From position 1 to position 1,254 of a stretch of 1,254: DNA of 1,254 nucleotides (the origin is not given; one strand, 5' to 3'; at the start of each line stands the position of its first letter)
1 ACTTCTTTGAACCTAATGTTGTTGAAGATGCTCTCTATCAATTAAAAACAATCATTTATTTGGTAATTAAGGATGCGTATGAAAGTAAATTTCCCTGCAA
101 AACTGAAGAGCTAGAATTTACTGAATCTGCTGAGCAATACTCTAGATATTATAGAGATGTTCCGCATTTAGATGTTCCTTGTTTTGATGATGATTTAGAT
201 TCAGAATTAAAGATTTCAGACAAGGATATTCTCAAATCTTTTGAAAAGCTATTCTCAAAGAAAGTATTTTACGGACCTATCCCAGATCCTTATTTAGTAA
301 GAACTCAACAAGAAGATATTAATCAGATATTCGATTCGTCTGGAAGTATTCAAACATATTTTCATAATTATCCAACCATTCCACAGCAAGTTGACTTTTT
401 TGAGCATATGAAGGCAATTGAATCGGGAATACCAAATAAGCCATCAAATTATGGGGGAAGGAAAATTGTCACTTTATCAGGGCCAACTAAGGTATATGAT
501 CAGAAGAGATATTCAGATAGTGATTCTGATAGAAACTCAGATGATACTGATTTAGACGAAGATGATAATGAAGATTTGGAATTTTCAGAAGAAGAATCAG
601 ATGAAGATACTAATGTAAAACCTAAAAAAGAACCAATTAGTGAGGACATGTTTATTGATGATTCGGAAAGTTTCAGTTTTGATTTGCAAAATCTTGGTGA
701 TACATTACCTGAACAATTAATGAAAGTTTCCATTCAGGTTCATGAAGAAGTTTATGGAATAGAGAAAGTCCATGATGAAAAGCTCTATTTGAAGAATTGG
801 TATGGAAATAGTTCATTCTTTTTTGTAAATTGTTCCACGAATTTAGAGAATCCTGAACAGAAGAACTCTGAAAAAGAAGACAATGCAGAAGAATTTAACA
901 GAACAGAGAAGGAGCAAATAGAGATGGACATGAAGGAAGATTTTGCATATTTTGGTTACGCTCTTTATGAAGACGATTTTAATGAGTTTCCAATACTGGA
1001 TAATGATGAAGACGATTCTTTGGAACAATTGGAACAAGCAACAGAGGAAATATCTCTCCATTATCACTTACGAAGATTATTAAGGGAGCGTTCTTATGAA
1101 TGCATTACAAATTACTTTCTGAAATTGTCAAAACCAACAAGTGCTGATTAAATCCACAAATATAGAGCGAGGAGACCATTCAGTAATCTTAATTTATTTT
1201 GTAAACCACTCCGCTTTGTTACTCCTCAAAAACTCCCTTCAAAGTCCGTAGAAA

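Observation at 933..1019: Acidic-plus-aromatic segment resembling a transactivation-domain or histone-binding motif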

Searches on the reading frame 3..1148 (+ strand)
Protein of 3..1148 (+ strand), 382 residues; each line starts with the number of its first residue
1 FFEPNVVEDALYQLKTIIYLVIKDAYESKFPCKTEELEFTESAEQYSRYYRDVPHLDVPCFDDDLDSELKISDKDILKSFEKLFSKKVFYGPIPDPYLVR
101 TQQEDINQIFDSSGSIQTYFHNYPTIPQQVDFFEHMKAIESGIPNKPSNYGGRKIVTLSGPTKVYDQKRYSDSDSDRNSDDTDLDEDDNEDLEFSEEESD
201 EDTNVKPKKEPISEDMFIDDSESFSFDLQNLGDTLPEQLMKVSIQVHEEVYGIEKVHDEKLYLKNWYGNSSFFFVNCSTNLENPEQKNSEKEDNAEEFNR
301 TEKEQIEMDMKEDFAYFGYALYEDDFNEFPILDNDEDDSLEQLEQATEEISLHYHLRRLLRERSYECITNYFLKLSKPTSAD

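Call 5: search_protein_families(library=pfam, proteins=[window:3-1148:+], max_evalue=10)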
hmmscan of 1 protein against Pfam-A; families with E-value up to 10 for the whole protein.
window:3-1148:+ (382 aa): 1 family
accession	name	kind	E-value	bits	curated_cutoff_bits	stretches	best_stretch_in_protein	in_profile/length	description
PF01402.27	RHH_1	-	0.091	13.2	20.5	1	332-363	6-36/39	Ribbon-helix-helix protein, copG family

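Call 6: search_solved_structures(query=window:3-1148:+, max_evalue=10, show_alignments=3)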
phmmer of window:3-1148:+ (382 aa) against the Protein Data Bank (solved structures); distinct sequences matched with E-value up to 10: 3.
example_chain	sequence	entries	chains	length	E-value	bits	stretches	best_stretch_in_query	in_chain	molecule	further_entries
9cx4_A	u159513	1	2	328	0.0018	20.9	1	201-278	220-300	Outer membrane protein assembly factor BamA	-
9cx5_A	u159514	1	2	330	0.0018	20.8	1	201-278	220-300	Outer membrane protein assembly factor BamA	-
9gdo_F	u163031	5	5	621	0.14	14.6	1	100-208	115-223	RNA polymerase sigma factor RpoD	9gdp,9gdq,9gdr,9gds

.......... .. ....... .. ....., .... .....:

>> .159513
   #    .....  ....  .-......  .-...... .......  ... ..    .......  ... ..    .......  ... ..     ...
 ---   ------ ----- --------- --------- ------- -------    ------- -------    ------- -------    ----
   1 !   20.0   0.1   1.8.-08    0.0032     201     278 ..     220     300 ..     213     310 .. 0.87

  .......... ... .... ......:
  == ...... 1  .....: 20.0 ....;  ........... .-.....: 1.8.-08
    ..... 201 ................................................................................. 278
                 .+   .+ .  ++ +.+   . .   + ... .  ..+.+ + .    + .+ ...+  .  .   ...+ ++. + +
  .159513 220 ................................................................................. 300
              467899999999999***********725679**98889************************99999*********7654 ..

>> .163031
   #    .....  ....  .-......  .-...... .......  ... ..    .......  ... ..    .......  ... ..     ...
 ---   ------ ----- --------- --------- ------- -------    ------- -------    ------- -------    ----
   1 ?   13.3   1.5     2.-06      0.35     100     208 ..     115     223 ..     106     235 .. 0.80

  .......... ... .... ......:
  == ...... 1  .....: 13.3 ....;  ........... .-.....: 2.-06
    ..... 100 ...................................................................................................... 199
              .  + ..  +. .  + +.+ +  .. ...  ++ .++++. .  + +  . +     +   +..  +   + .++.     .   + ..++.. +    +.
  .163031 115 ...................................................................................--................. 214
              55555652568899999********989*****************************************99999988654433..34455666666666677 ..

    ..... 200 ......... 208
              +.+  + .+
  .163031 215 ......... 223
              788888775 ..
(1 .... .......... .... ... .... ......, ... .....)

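Call 7: find_homologous_proteins(query=window:3-1148:+, max_evalue=0.001)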
Query window:3-1148:+ (382 aa): 5 proteins with E <= 0.001 among 2702 candidates.
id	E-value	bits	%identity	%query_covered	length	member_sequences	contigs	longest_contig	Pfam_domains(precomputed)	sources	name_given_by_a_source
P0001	1.2e-234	796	100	94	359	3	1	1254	-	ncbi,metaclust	ncbi:predicted protein, partial [Naegleria gruberi]|metaclust:status=active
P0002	1.5e-87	312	48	98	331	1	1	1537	-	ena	-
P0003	1.7e-67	246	55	45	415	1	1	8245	-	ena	-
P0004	3.8e-48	183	43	54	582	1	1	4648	-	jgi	-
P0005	9.9e-13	66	40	40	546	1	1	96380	PF00646.39,PF12937.13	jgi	jgi:hypothetical protein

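Call 9: search_protein_families(library=pfam, proteins=[P0002, P0003, P0004, P0005], max_evalue=1)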
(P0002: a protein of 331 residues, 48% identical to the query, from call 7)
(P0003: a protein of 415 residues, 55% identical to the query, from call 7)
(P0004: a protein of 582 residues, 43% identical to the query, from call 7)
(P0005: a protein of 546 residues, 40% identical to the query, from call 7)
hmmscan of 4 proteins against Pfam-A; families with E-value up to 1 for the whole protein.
P0002 (331 aa): 1 family
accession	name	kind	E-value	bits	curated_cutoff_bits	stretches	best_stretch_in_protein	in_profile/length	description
PF12189.13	VirE1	-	0.074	13.5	25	0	38-58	41-60/63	Single-strand DNA-binding protein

P0003 (415 aa): 0 families

P0004 (582 aa): 0 families

P0005 (546 aa): 2 families
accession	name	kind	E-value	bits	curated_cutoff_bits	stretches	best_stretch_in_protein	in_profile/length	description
PF12937.12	F-box-like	-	2.4e-11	43.7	24.3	1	37-79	4-46/47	F-box-like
PF00646.38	F-box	-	1.5e-09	37.8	20.5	1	37-74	4-41/43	F-box domain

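Call 14: find_encoding_contigs(protein=P0005, flank=5000, max_places=3)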
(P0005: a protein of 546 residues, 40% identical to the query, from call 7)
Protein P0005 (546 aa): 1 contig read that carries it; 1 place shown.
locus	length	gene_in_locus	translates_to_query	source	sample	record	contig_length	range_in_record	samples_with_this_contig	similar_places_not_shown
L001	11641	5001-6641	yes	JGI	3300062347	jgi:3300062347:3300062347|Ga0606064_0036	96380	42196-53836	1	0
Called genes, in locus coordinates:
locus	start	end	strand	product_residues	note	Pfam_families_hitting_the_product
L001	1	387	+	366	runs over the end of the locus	PF03372:Exo_endo_phos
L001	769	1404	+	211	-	PF13774:Longin, PF00957:Synaptobrevin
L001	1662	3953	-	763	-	PF03924:CHASE, PF00989:PAS (faint), PF13188:PAS_8 (weak), PF00615:RGS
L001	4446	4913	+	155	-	PF05708:Peptidase_C92 (faint), PF05382:Amidase_5, PF00877:NLPC_P60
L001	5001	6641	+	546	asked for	PF12937:F-box-like, PF00646:F-box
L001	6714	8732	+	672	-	PF12937:F-box-like (weak)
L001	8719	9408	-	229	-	PF25390:WD40_RLD, PF13540:RCC1_2 (weak)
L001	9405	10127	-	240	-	PF25390:WD40_RLD, PF00415:RCC1 (faint), PF13540:RCC1_2 (weak)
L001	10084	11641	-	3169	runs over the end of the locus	PF17963:Big_9, PF17803:Cadherin_4, PF17892:Cadherin_5, PF17963:Big_9, PF17963:Big_9, PF17963:Big_9, PF17892:Cadherin_5, PF17963:Big_9, +6 more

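Call 16: search_solved_structures(query=A1, max_evalue=10, show_alignments=4)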
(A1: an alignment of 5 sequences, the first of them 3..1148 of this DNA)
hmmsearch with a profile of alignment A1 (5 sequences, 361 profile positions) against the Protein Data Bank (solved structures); distinct sequences matched with E-value up to 10: 4.
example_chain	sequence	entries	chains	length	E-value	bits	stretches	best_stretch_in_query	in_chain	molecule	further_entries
6yxx_E8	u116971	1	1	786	0.5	12.8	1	203-271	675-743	KRIPP9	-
7z3n_D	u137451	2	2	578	8.4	8.7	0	150-190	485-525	Putative heat shock protein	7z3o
6sr6_A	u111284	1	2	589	8.9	8.6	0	150-190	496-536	Putative heat shock protein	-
5mb9_A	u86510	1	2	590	9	8.6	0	150-190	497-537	Putative heat shock protein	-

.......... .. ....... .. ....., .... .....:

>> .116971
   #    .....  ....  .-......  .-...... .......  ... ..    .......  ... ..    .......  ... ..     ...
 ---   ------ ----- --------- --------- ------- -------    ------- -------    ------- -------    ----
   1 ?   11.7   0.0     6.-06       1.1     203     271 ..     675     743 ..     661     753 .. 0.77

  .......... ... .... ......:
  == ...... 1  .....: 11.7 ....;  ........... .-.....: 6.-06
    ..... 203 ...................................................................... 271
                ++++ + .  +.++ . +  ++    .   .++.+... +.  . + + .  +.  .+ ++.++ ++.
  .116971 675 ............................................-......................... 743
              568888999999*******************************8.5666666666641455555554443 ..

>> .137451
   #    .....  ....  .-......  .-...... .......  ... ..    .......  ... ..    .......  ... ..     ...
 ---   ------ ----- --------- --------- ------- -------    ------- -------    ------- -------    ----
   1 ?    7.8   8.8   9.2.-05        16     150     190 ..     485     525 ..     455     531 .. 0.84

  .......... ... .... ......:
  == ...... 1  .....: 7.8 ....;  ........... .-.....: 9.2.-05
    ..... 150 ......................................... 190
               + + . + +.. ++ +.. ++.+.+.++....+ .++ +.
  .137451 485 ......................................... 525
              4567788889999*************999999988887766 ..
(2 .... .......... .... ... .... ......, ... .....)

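Call 19: predict_structure(alignment_id=A1)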
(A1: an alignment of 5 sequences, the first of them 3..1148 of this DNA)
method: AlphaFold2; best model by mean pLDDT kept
length: 382 residues; sequences in the alignment: 5
mean_pLDDT: 47.4   pTM: 0.30
mean pLDDT of the five models: 47.4, 46.8, 44.4, 43.2, 39.8
residues with pLDDT >= 90: 0; 70-90: 69; 50-70: 77; < 50: 236
segments of 3 or more residues with pLDDT < 50: 1-7, 43-65, 88-225, 266-300, 320-344, 378-382
pLDDT, mean of each block of 10 residues (from residue 1): 43 70 80 56 45 36 51 78 62 34 31 27 27 38 36 27 27 32 33 32 30 34 47 71 80 74 50 33 34 37 58 58 42 39 53 69 74 59 32
secondary structure, 60 per line:
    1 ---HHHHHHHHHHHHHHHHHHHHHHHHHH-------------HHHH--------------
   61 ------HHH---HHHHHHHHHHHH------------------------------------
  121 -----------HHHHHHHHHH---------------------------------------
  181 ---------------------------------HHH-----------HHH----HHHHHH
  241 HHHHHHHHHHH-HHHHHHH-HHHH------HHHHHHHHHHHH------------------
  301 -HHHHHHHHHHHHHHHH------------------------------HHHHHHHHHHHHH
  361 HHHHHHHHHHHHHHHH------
elements in order: H4-29 H43-46 H73-84 H132-141 H235-251 H253-259 H261-264 H271-282 H302-317 H348-376

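Call 20: search_protein_representatives(alignment_id=A1)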
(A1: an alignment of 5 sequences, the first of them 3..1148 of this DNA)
Query: 5 sequences, 361 profile positions. Proteins with E-value up to 0.001 (for the whole library): 20; up to 1e-10: 19; up to 1e-30: 15. The best 20 are listed.
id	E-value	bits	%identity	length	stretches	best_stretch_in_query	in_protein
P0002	1.1e-153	528.2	-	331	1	20-354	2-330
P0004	1.4e-151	521.3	-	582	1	17-356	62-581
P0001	2.2e-131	454.8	-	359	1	44-360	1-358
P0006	5.0e-108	378.0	-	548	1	17-353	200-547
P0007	3.7e-96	338.9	-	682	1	17-350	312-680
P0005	2.6e-94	332.8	-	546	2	152-357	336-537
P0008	7.0e-86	305.1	-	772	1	17-353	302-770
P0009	1.9e-85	303.7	-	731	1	13-356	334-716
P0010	3.1e-72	260.2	-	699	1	17-356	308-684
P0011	1.5e-71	257.9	-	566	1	6-356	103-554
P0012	3.4e-60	220.6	-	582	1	16-350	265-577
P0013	1.2e-45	172.8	-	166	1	187-353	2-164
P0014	4.8e-45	170.8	-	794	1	4-356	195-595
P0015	1.0e-44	169.7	-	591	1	17-350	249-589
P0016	1.9e-43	165.5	-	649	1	17-352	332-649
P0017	1.3e-28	116.8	-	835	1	18-350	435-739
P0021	1.4e-05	40.9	-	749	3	245-352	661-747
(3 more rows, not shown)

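Call 23: find_homologous_proteins(query=A2, max_evalue=0.001)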
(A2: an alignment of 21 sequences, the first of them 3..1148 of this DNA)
Query A2 (21 sequences) (382 aa, profile of the alignment): 7 proteins with E <= 0.001 among 8000 candidates.
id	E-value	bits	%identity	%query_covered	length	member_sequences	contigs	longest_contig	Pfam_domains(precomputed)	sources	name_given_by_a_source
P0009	3.5e-211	721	47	42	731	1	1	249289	-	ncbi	ncbi:hypothetical protein ABK040_016106 [Willaertia magna]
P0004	8.9e-201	687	43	54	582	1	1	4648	-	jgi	-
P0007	2.4e-186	639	40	97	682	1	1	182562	-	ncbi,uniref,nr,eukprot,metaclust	ncbi:predicted protein [Naegleria gruberi]|uniref:Predicted protein n=1 Tax=Naegleria gruberi TaxID=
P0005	1.4e-141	492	40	40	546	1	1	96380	PF00646.39,PF12937.13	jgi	jgi:hypothetical protein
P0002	3.2e-111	391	48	98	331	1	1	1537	-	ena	-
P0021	1.4e-110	389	30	35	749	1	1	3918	PF00646.39,PF12937.13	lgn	-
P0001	4.5e-97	345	100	94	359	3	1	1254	-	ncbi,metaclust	ncbi:predicted protein, partial [Naegleria gruberi]|metaclust:status=active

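Call 26: search_protein_families(library=pfam, alignment_id=A2, max_evalue=1)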
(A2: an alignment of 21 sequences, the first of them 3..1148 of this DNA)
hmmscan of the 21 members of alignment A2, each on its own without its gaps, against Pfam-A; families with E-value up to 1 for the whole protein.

A. member 1, window:3-1148:+ (382 aa): 1 family
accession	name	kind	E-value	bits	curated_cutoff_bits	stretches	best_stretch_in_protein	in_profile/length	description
PF01402.27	RHH_1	-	0.091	13.2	20.5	1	332-363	6-36/39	Ribbon-helix-helix protein, copG family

B. families by the number of members that match (of 21 scanned): 17 families
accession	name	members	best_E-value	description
PF12937.12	F-box-like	9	1.3e-11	F-box-like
PF00646.38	F-box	9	1.5e-09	F-box domain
PF00293.34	NUDIX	1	3.1e-13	NUDIX domain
PF18511.6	F-box_5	1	0.00073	F-box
PF25238.1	OGFOD2-like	1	0.0023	OGFOD2-like domain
PF04931.18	DNA_pol_phi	1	0.0026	DNA polymerase phi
PF13136.11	DUF3984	1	0.015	Protein of unknown function (DUF3984)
PF05288.16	Pox_A3L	1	0.07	Poxvirus A3L Protein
PF12189.13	VirE1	1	0.074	Single-strand DNA-binding protein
PF01402.27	RHH_1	1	0.091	Ribbon-helix-helix protein, copG family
PF08771.16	FRB_dom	1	0.098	FKBP12-rapamycin binding domain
PF21587.3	AP5B1_N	1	0.14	AP-5 complex subunit beta-1, N-terminal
PF02437.24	Ski_Sno_DHD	1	0.14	SKI/SNO/DAC Dachshund homology domain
PF06025.17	DUF913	1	0.17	Domain of Unknown Function (DUF913)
PF15966.10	F-box_4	1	0.22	F-box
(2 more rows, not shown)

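Call 41: predict_structure(alignment_id=A4)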
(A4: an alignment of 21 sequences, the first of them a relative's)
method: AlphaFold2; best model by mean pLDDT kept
length: 682 residues; sequences in the alignment: 21
mean_pLDDT: 54.2   pTM: 0.36
mean pLDDT of the five models: 54.2, 54.0, 53.4, 52.1, 50.6
residues with pLDDT >= 90: 3; 70-90: 190; 50-70: 151; < 50: 338
segments of 3 or more residues with pLDDT < 50: 1-70, 136-145, 147-149, 153-211, 234-237, 406-492, 536-610, 628-653
pLDDT, mean of each block of 10 residues (from residue 1): 34 34 34 30 32 31 38 64 83 80 78 76 72 54 46 40 38 37 33 34 46 56 63 53 76 74 64 65 67 73 74 62 77 88 76 73 54 58 79 88 55 43 46 40 32 32 30 34 42 61 78 81 74 50 37 37 33 41 38 36 39 55 54 41 44 54 69 75 67
secondary structure, 60 per line:
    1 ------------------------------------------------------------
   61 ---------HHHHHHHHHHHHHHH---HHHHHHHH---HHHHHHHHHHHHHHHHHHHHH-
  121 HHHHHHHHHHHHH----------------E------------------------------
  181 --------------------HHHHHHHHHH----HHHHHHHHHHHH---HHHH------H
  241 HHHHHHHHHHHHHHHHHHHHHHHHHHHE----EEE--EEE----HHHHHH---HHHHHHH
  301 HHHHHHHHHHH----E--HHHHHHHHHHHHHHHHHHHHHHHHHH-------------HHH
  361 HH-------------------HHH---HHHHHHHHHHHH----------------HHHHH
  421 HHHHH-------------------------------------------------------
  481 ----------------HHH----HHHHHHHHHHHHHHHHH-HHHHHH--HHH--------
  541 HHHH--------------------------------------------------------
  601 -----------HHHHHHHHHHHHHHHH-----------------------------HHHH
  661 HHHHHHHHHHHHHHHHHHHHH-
elements in order (helices of 4 or more, strands of 3 or more residues): H70-84 H88-95 H99-119 H121-133 H201-210 H215-226 H230-233 H240-267 E273-275 E278-280 H285-290 H294-311 H319-344 H358-362 H388-399 H416-425 H504-520 H522-527 H541-544 H612-627 H657-681

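Call 53: list_cluster_members(proteins=[P0001, P0007, P0009])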
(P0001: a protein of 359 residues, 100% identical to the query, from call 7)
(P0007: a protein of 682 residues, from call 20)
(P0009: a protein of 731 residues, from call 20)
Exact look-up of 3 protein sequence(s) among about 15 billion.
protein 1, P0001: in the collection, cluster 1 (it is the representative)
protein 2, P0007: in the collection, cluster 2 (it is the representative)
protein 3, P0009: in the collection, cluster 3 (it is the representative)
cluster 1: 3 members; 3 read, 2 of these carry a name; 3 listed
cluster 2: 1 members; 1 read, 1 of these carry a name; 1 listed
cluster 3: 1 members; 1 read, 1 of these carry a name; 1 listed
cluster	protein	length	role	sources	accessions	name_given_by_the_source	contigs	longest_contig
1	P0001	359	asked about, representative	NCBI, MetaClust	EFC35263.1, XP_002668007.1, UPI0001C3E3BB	predicted protein, partial [Naegleria gruberi] | status=active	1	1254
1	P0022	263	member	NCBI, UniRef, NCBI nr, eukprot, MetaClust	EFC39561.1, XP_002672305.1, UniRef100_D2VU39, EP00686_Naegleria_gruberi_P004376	predicted protein [Naegleria gruberi] | Predicted protein n=1 Tax=Naegleria gruberi TaxID=5762 RepID=D2VU39_NAEGR | uncharacterized protein NAEGRDRAFT_72526 [Naegleria gruberi]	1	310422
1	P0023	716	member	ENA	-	-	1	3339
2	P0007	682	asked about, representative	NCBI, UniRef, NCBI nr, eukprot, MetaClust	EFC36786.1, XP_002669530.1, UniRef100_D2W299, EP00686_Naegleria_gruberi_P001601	predicted protein [Naegleria gruberi] | Predicted protein n=1 Tax=Naegleria gruberi TaxID=5762 RepID=D2W299_NAEGR | uncharacterized protein NAEGRDRAFT_75511 [Naegleria gruberi]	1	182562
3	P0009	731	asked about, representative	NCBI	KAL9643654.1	hypothetical protein ABK040_016106 [Willaertia magna]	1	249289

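Call 56: find_encoding_contigs(protein=P0023, flank=3000, max_places=3)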
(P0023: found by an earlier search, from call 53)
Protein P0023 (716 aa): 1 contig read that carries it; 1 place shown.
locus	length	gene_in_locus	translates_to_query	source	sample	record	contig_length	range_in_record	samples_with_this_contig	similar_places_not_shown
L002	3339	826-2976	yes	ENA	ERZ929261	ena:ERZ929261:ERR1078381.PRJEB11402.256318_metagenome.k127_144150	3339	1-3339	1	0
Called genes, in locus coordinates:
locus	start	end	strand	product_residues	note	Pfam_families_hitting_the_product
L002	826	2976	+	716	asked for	-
